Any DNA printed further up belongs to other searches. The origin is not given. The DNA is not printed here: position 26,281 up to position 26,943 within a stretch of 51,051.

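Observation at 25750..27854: Tandem array of five translationally coupled paralogous lipoproteins with a duplicated aromatic-Gly-Cys motif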

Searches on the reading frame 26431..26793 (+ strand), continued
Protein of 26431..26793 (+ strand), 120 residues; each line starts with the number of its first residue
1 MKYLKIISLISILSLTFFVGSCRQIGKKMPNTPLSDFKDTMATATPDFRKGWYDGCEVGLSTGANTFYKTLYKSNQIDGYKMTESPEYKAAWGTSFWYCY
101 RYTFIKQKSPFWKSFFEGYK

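Call 70: find_encoding_contigs(protein=P0395, flank=6000, max_places=2)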
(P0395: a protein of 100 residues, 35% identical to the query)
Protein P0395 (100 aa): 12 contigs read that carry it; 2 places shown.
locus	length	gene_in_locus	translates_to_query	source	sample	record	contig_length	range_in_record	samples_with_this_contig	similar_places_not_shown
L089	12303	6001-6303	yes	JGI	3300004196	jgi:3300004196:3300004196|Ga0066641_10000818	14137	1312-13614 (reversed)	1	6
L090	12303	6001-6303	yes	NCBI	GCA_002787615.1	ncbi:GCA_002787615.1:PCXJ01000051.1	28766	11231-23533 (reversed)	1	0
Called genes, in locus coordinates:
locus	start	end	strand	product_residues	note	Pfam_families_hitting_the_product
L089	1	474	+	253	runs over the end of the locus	PF06750:A24_N_bact, PF01478:Peptidase_A24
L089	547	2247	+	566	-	PF00263:Secretin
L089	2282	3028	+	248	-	-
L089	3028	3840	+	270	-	-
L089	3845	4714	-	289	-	PF08907:DUF1853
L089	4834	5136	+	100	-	-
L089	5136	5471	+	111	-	-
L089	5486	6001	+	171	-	-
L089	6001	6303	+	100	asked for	-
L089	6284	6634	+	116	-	-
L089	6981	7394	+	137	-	PF00072:Response_reg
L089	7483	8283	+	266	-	PF00483:NTP_transferase, PF12804:NTP_transf_3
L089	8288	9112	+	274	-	PF13419:HAD_2 (faint), PF00702:Hydrolase, PF13344:Hydrolase_6, PF13242:Hydrolase_like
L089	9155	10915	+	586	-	PF01368:DHH, PF02272:DHHA1, PF17768:RecJ_OB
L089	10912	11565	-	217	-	PF01656:CbiA, PF02374:ArsA_ATPase (weak), PF07015:VirC1 (faint), PF09140:MipZ (weak), PF10609:ParA (weak), PF13614:AAA_31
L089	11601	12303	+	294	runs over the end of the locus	PF01300:Sua5_yciO_yrdC, PF03481:Sua5_C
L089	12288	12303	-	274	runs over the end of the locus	-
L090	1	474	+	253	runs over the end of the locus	PF06750:A24_N_bact, PF01478:Peptidase_A24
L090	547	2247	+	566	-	PF00263:Secretin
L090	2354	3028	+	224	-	-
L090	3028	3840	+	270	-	-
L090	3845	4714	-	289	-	PF08907:DUF1853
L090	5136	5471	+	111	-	-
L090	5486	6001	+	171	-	-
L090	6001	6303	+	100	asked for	-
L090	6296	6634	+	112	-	-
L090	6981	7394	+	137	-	PF00072:Response_reg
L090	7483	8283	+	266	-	PF00483:NTP_transferase, PF12804:NTP_transf_3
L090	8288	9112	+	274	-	PF13419:HAD_2 (faint), PF00702:Hydrolase, PF13344:Hydrolase_6, PF13242:Hydrolase_like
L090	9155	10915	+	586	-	PF01368:DHH, PF02272:DHHA1, PF17768:RecJ_OB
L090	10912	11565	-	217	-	PF01656:CbiA, PF02374:ArsA_ATPase (weak), PF07015:VirC1 (faint), PF09140:MipZ (weak), PF10609:ParA (weak), PF13614:AAA_31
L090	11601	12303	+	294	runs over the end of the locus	PF01300:Sua5_yciO_yrdC, PF03481:Sua5_C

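Call 72: find_encoding_contigs(protein=P0390, flank=8000, max_places=2)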
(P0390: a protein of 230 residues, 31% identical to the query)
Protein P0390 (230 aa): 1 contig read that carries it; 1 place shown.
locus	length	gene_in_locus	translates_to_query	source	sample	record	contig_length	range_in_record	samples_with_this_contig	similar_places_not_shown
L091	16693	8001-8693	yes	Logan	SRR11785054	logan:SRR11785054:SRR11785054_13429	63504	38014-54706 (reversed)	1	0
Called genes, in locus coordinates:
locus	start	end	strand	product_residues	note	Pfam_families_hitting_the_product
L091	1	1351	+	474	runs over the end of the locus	PF13629:T2SS-T3SS_pil_N, PF00263:Secretin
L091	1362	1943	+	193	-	PF09476:Pilus_CpaD (weak)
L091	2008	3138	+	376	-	PF13614:AAA_31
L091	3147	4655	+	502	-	PF00437:T2SSE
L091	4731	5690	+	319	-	PF00482:T2SSF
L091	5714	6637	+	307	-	PF00482:T2SSF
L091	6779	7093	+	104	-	-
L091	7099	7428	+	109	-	-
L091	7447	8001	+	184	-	-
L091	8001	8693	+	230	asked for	-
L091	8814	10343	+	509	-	PF00939:Na_sulph_symp, PF03600:CitMHS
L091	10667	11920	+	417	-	PF13372:Alginate_exp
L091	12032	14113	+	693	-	PF00672:HAMP, PF00015:MCPsignal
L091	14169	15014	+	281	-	PF13419:HAD_2 (faint), PF13344:Hydrolase_6, PF00702:Hydrolase (weak), PF13242:Hydrolase_like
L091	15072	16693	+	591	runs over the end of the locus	PF01368:DHH, PF02272:DHHA1, PF17768:RecJ_OB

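Call 73: find_encoding_contigs(protein=P0404, flank=8000, max_places=2)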
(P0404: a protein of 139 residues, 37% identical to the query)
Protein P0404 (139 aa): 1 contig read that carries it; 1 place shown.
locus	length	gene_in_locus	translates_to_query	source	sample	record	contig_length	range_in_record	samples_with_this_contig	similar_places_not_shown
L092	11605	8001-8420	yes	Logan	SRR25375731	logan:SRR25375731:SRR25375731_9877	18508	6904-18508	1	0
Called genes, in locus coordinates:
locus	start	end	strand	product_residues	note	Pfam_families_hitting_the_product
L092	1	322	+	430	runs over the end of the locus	PF00675:Peptidase_M16, PF05193:Peptidase_M16_C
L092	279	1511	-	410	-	PF00083:Sugar_tr, PF07690:MFS_1, PF13347:MFS_2 (weak), PF00083:Sugar_tr (weak), PF07690:MFS_1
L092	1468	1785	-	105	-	-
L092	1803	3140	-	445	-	PF00512:HisKA, PF02518:HATPase_c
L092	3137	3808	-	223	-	PF00072:Response_reg, PF00486:Trans_reg_C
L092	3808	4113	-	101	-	PF00543:P-II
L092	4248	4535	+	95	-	-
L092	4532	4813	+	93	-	PF05016:ParE_toxin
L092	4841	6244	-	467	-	PF08448:PAS_4 (weak), PF00512:HisKA, PF02518:HATPase_c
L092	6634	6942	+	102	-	PF21716:dnstrm_HI1420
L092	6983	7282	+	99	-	-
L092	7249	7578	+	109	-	-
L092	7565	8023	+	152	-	-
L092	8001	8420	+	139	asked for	-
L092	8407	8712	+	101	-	-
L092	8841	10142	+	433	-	PF00919:UPF0004, PF04055:Radical_SAM, PF01938:TRAM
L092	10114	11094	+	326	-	PF02562:PhoH, PF13604:AAA_30, PF13245:AAA_19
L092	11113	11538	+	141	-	PF02130:YbeY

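Call 74: find_encoding_contigs(protein=P0291, flank=8000, max_places=2)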
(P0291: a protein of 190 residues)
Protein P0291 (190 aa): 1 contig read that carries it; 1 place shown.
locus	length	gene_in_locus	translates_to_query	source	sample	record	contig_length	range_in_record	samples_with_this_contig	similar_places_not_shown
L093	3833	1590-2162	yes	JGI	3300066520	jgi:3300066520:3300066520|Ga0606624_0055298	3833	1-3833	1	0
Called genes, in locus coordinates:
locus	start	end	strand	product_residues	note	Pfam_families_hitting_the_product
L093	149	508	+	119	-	-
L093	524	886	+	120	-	-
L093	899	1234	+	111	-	-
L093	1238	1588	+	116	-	-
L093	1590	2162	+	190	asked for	-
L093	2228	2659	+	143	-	PF00072:Response_reg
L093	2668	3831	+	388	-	?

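Call 80: find_related_loci(query=A7, collection=metagenome_contigs, flank=10000)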
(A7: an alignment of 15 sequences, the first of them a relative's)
Query A7 (190 aa) in metagenome_contigs; peptide patterns used: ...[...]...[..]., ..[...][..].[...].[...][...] (x = any residue, [..] = any of these).
356 stretches matched a pattern; 93 encode a relative of the query (tblastn E <= 1e-3); the best 80 are kept; 80 distinct loci.
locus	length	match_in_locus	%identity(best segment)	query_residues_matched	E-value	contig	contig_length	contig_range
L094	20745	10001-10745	52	8-134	2e-42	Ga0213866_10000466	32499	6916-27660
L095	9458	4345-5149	47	8-153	2e-41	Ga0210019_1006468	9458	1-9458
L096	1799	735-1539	47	8-153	7e-42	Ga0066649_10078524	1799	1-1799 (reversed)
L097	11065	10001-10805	47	8-153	2e-41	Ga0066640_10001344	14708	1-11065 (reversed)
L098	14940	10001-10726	57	31-148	2e-40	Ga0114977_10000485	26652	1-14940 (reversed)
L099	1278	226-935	55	8-118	1e-39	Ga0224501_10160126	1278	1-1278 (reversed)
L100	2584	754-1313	50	8-120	3e-38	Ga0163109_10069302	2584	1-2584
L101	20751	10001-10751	51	9-134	2e-40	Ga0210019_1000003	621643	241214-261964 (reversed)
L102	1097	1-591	51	31-138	3e-39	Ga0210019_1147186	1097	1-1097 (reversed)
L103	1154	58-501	40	7-155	5e-34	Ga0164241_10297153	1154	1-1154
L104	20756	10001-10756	48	7-118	8e-33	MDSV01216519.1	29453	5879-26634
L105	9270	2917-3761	44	1-110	1e-26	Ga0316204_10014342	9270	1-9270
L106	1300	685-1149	37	31-185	6e-27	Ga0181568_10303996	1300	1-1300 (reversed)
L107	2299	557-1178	48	8-109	5e-25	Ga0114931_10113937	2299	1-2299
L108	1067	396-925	39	3-112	6e-25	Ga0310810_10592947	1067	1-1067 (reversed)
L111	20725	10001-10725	40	4-105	2e-21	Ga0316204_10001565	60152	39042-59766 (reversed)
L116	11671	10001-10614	39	1-112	4e-20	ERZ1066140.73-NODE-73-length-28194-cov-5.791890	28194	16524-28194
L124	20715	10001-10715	44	5-109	8e-18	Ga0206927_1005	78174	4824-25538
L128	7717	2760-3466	47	5-109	4e-17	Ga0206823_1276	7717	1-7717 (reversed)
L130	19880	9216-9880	49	9-105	1e-16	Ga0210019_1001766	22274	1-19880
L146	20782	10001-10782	41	9-140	3e-10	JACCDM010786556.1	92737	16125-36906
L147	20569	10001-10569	43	40-105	3e-10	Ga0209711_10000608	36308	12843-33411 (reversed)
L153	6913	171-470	28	4-105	2e-9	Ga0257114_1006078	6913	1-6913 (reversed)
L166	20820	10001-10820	27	11-105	4e-8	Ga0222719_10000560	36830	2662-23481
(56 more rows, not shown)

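Call 85: search_protein_families(library=pfam, proteins=[L111:7762-8787:+, L128:290-781:+, L116:6940-7386:+, L116:5742-6965:+, L124:5446-6045:+, L111:402-4190:-, L153:2465-4480:+, L146:3172-4749:-, L147:2642-3802:-, L166:1952-2641:-], max_evalue=0.001)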
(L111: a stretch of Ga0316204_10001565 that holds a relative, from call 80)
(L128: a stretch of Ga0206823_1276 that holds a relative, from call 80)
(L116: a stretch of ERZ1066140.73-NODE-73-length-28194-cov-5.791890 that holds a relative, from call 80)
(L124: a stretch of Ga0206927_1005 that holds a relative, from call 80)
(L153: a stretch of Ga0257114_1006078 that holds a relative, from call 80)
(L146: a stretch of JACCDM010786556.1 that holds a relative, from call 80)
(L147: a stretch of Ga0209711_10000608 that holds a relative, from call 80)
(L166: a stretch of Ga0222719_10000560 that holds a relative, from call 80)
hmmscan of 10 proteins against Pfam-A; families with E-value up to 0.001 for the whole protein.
L111:7762-8787:+ (341 aa): 2 families
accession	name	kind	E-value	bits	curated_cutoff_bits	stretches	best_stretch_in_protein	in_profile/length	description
PF00586.29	AIRS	-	1.7e-27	96.5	24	1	36-149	2-112/112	AIR synthase related protein, N-terminal domain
PF02769.27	AIRS_C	-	1.7e-06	28.7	23.1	1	161-322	1-154/156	AIR synthase related protein, C-terminal domain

L128:290-781:+ (163 aa): 1 family
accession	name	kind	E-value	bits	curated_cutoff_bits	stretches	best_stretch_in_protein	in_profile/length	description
PF01029.23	NusB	-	2.7e-32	112.4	23.1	1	22-157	2-132/133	NusB family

L116:6940-7386:+ (148 aa): 1 family
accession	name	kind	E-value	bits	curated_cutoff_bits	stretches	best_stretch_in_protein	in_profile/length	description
PF00885.24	DMRL_synthase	-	1.2e-46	158.5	26.7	1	10-143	3-138/139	6,7-dimethyl-8-ribityllumazine synthase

L116:5742-6965:+ (407 aa): 2 families
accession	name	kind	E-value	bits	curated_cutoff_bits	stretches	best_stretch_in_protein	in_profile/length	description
PF00926.24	DHBP_synthase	-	2.3e-87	291.9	26.4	1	48-238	2-191/191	3,4-dihydroxy-2-butanone 4-phosphate synthase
PF00925.25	GTP_cyclohydro2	-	7.2e-38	130.2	23.3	1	249-403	3-164/165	GTP cyclohydrolase II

L124:5446-6045:+ (199 aa): 1 family
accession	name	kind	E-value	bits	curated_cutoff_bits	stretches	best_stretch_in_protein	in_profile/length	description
PF00677.23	Lum_binding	-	3.9e-47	158.6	27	2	102-186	1-86/86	Lumazine binding domain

L111:402-4190:- (1262 aa): 11 families
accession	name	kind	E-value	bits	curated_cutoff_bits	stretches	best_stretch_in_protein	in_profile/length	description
PF00072.30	Response_reg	-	1.3e-40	138.5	30.2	2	1001-1114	1-109/111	Response regulator receiver domain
PF02518.31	HATPase_c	-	3.7e-32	111.5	26.4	1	706-823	1-109/111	Histidine kinase-, DNA gyrase B-, and HSP90-like ATPase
PF13185.12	GAF_2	-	4.3e-21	76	28.6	1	403-551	3-135/136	GAF domain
PF00512.31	HisKA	-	1.7e-20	73.3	26.9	1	594-659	1-66/66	His Kinase A (phospho-acceptor) domain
PF00989.32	PAS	-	3.1e-14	53.4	22.6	1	258-370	2-113/113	PAS fold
PF13426.13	PAS_9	-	6.3e-14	52.5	27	1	268-372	2-103/103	PAS domain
PF01590.32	GAF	-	5.4e-10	40.3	22.4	1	404-549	2-131/133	GAF domain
PF01627.28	Hpt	-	4.7e-08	33.6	24.6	1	1163-1229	2-67/84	Hpt domain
PF24820.1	Diguanyl_cycl_sensor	-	1.2e-07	32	28.1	1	262-369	1-109/109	Diguanylate cyclase-like sensor domain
PF13188.13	PAS_8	-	1.8e-05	24.9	21.8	1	257-309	1-50/65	PAS domain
PF23198.2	PDE8A_N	-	0.00063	20.1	29.6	0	1016-1093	28-103/147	PDE8A-like, N-terminal domain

L153:2465-4480:+ (671 aa): 2 families
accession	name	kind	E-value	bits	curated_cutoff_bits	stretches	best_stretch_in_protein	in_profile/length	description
PF00361.26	Proton_antipo_M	-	1.2e-83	281.2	21.5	1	153-438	1-281/294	NADH:quinone oxidoreductase/Mrp antiporter, TM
PF00662.26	Proton_antipo_N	-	3.9e-21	75.1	24.5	1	87-137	1-51/51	NADH-Ubiquinone oxidoreductase (complex I), chain 5 N-terminus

L146:3172-4749:- (525 aa): 2 families
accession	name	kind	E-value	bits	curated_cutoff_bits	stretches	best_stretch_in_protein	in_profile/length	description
PF03023.19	MurJ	-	2.5e-114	382.8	27.4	1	29-474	1-438/451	Lipid II flippase MurJ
PF01554.23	MatE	-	2.1e-07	31.2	24.9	1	272-404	33-160/161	MatE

L147:2642-3802:- (386 aa): 3 families
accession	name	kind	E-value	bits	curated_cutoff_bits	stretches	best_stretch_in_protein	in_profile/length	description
PF05958.17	tRNA_U5-meth_tr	-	2.9e-15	56.6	23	1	104-384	54-353/357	tRNA (Uracil-5-)-methyltransferase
PF05175.20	MTS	-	5.3e-05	23.4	23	1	243-321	32-108/170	Methyltransferase small domain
PF02475.24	TRM5-TYW2_MTfase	-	0.00093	19.6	28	0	244-298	38-95/164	TRM5/TYW2 methyltransferase domain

L166:1952-2641:- (229 aa): 1 family
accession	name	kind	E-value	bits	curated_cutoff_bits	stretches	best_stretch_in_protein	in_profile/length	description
PF01613.24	Flavin_Reduct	-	2.3e-31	109.4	27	1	96-224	18-152/153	Flavin reductase like domain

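Call 86: list_cluster_members(proteins=[P0266, P0274, P0291, P0295, P0305, P0335, P0363, P0381, P0398, P0271])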
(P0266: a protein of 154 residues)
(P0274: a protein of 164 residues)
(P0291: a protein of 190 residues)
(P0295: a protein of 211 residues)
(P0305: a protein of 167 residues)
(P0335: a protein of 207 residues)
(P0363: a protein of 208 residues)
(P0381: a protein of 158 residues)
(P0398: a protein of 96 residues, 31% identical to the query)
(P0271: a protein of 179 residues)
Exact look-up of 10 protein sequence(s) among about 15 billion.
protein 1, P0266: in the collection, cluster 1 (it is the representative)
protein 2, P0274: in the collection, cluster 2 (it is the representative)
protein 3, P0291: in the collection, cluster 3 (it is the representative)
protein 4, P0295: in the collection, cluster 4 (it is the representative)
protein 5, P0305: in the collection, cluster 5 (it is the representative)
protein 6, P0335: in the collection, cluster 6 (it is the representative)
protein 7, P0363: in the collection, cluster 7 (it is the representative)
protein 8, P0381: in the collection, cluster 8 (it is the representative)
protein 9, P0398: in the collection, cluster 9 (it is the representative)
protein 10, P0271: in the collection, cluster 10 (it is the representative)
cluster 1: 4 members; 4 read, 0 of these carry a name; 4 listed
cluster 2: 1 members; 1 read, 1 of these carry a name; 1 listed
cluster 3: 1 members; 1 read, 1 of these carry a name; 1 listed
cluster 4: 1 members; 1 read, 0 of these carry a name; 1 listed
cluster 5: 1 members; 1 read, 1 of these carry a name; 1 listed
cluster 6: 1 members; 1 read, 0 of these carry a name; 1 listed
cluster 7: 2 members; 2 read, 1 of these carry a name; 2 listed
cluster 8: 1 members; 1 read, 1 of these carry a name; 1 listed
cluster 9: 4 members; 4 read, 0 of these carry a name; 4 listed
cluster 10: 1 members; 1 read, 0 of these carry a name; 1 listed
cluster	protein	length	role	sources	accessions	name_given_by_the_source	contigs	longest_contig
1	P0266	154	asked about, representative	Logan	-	-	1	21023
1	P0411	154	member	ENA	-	-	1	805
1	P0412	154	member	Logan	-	-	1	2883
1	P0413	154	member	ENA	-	-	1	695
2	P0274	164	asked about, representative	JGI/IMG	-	hypothetical protein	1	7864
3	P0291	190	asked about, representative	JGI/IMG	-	hypothetical protein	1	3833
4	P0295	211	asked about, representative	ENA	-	-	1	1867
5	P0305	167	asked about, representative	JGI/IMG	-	hypothetical protein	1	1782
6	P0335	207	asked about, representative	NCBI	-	-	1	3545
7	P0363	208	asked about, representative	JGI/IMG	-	-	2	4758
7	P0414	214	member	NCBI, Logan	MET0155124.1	MAG: hypothetical protein ABW189_03345 [Rickettsiales bacterium]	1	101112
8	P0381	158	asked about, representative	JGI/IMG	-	hypothetical protein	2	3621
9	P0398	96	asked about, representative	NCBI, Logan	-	-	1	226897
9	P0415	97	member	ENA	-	-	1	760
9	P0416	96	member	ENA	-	-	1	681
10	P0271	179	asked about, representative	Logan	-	-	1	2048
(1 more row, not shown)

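Call 93: search_protein_families(library=phrogs, proteins=[window:26431-26793:+], max_evalue=0.1)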
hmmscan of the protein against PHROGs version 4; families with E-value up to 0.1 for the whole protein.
window:26431-26793:+ (120 aa): 0 families

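Call 94: search_protein_families(library=padloc, proteins=[window:26431-26793:+], max_evalue=0.1)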
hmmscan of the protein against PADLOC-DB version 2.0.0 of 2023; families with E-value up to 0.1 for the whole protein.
window:26431-26793:+ (120 aa): 0 families
